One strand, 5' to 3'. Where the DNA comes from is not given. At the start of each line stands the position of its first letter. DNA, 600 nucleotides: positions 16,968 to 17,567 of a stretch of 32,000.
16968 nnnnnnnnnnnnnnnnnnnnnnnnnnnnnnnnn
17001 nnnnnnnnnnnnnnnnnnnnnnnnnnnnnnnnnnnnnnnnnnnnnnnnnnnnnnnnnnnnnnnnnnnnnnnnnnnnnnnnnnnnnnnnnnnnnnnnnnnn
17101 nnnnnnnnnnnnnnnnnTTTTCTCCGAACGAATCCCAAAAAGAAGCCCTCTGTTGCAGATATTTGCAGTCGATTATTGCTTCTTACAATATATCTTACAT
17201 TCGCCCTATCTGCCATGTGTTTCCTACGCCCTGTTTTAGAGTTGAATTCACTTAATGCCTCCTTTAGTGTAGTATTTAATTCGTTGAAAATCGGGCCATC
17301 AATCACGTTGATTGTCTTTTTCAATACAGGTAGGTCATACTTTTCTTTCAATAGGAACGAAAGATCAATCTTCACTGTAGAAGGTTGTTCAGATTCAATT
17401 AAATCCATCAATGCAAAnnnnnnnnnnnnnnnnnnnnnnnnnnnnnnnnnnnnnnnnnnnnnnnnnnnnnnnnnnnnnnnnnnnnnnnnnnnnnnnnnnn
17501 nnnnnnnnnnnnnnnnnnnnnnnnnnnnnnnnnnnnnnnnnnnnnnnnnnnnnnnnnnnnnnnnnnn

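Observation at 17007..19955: AT-rich three-gene islet wedged between housekeeping operons: candidate undescribed accessory system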

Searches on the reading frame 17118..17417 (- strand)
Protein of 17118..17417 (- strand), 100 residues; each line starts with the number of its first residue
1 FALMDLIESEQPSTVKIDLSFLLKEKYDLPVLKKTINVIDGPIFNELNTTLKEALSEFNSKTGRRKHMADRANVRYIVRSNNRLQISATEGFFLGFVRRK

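Call 99: search_protein_families(library=pfam, proteins=[window:17118-17417:-], max_evalue=0.5)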
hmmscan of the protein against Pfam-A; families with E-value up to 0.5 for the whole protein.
seq(100 aa): 1 family
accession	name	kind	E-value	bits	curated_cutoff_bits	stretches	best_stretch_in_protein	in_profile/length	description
PF18875.5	AF4_int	-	0.2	11.8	23.2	1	15-22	3-10/15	AF4 interaction motif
